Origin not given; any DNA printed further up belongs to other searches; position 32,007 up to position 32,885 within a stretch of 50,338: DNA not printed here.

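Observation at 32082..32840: Only one VPLPA-CTERM cargo protein on the replicon, with an uncharacterised mature domain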

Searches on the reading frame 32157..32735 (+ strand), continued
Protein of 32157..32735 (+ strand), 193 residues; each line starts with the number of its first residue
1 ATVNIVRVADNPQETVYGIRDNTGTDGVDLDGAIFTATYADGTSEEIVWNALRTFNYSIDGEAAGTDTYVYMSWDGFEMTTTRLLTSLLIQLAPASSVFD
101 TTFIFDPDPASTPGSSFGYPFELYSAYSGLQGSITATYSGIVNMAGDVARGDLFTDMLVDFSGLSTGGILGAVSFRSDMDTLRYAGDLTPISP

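Call 84: find_homologous_proteins(query=A4, max_evalue=0.001)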
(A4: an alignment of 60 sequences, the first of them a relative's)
Query A4 (60 sequences) (236 aa, profile of the alignment): 59 proteins with E <= 0.001 among 8000 candidates.
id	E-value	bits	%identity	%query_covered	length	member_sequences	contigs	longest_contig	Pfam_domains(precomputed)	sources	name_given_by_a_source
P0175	6.4e-77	276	100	100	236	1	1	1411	PF07589.17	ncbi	-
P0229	5.7e-76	273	53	83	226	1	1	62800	PF07589.17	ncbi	-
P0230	7.4e-76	272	51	97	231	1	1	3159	-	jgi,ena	-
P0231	3.1e-75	270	44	98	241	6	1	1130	-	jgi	jgi:hypothetical protein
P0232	1.1e-74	269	55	90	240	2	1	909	PF07589.17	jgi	jgi:hypothetical protein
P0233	2.9e-74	267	47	100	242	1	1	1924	-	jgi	jgi:hypothetical protein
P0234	4.3e-74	267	45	90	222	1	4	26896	-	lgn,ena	-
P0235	4.5e-74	266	44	88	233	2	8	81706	PF07589.17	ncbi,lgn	-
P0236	4.9e-74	266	45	90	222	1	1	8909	-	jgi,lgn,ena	-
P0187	7.7e-74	266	49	87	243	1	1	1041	PF07589.17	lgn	-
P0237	9.7e-74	265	52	92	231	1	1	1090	-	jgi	jgi:hypothetical protein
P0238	1.1e-73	265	46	90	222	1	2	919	-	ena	-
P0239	4.7e-73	263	46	95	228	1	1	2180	PF07589.17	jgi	jgi:hypothetical protein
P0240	1.4e-72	262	48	97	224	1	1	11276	-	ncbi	-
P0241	5.1e-72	260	50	87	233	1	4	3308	-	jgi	jgi:hypothetical protein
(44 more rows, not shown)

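Call 85: find_encoding_contigs(protein=P0235, flank=10000, max_places=2)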
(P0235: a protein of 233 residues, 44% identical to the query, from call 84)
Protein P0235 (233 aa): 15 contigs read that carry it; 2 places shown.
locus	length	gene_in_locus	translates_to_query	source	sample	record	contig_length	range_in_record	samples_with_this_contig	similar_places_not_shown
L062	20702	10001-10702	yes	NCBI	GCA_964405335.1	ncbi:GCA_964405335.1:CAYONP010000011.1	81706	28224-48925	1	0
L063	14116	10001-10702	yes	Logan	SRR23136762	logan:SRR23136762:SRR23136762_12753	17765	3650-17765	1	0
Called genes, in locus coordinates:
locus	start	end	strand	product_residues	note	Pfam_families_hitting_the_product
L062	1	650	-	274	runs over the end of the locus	PF17848:Zn_ribbon_ACC, PF01039:Carboxyl_trans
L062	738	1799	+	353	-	PF01817:CM_2, PF00800:PDT, PF01842:ACT (weak)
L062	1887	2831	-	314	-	-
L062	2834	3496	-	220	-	PF04367:DUF502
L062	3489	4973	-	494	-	PF01595:CNNM, PF00571:CBS, PF03471:CorC_HlyC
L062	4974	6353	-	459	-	PF01595:CNNM (weak), PF00571:CBS, PF03471:CorC_HlyC (weak)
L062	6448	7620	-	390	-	PF16983:MFS_MOT1, PF00860:Xan_ur_permease (weak), PF16983:MFS_MOT1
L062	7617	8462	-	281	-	PF02698:DUF218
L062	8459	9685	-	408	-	PF01261:AP_endonuc_2 (weak)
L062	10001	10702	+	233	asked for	PF07589:PEP_exosort_dom (weak)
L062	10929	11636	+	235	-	PF07589:PEP_exosort_dom (weak)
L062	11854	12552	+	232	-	PF07589:PEP_exosort_dom (faint)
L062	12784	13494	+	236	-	PF07589:PEP_exosort_dom (weak)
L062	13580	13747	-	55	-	PF04964:Flp_Fap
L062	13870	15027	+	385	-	PF00005:ABC_tran, PF17912:OB_MalK, PF08402:TOBE_2 (weak)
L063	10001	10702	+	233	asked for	PF07589:PEP_exosort_dom (weak)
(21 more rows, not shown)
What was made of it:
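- Closest known: VPLPA-CTERM / exosortase D. Different: There is one cargo gene on the replicon, whereas PEP-CTERM cargo often comes in many copies; distant relatives of this family form four-gene tandem arrays (call 85).
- Its position as the N-terminal tip of repeat stalks, and tandem arrays of four paralogues in other bacteria (call 85), are typical of adhesins or structural cargo.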

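Call 86: find_encoding_contigs(protein=P0229, flank=10000, max_places=2)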
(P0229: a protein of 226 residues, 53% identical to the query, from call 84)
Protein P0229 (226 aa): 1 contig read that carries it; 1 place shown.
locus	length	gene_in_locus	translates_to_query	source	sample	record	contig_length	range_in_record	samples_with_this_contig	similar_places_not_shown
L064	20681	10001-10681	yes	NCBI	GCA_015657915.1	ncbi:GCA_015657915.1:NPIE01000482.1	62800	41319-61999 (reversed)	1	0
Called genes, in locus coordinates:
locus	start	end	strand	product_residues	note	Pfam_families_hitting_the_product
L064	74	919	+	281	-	PF12697:Abhydrolase_6 (faint), PF05448:AXE1 (faint), PF02129:Peptidase_S15 (faint), PF12146:Hydrolase_4, PF00561:Abhydrolase_1, PF00326:Peptidase_S9 (faint), PF12146:Hydrolase_4 (weak)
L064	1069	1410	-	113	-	-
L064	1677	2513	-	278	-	PF00753:Lactamase_B, PF23023:Anti-Pycsar_Apyc1 (weak), PF12706:Lactamase_B_2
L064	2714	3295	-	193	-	-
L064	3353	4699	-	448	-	-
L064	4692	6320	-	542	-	PF01565:FAD_binding_4, PF02913:FAD-oxidase_C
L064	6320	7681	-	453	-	PF00202:Aminotran_3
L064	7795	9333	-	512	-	PF00171:Aldedh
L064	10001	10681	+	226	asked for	PF07589:PEP_exosort_dom (weak)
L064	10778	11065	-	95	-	PF00226:DnaJ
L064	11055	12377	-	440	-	-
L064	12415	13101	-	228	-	PF00293:NUDIX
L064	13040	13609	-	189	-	PF14345:GDYXXLXY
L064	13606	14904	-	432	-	PF09925:DUF2157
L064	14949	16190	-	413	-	PF00753:Lactamase_B, PF19583:ODP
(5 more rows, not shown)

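Call 93: search_solved_structures(query=A4, max_evalue=10)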
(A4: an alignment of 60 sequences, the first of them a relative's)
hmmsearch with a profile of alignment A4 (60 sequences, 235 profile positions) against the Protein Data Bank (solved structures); distinct sequences matched with E-value up to 10: 3.
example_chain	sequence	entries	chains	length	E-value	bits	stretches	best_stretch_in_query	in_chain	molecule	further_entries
1exg_A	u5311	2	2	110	0.1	14.8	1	34-82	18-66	EXO-1,4-BETA-D-GLYCANASE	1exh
6qfs_A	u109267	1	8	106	0.55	12.5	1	34-84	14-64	Exoglucanase/xylanase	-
3p9v_A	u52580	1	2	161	1.5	11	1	55-96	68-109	Uncharacterized protein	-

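Call 94: search_solved_structures(query=A4, max_evalue=1, show_alignments=2)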
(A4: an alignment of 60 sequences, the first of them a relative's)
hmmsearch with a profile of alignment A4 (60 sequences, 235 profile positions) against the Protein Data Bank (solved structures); distinct sequences matched with E-value up to 1: 2.
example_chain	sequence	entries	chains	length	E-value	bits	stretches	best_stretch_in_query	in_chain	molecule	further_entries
1exg_A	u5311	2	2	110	0.1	14.8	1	34-82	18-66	EXO-1,4-BETA-D-GLYCANASE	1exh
6qfs_A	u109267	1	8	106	0.55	12.5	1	34-84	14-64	Exoglucanase/xylanase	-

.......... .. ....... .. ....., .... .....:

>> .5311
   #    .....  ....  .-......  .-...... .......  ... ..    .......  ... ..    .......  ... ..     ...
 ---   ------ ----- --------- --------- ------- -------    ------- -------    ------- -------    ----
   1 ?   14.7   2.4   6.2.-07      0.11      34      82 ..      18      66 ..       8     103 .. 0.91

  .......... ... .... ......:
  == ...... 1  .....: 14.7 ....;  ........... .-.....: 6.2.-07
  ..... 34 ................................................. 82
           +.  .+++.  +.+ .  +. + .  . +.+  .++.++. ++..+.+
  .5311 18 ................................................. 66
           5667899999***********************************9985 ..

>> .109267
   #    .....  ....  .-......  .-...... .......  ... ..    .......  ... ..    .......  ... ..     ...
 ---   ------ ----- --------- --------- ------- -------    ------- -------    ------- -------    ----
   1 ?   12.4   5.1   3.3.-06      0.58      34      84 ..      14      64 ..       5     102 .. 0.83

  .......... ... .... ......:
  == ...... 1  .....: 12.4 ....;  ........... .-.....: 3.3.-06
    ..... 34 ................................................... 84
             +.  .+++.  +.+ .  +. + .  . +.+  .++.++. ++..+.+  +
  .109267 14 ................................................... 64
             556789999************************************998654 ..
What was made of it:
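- On CBM2 carbohydrate-binding module: Profile of distant members against PDB: 1exg E 0.1, 6qfs E 0.55 (calls 93, 94).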
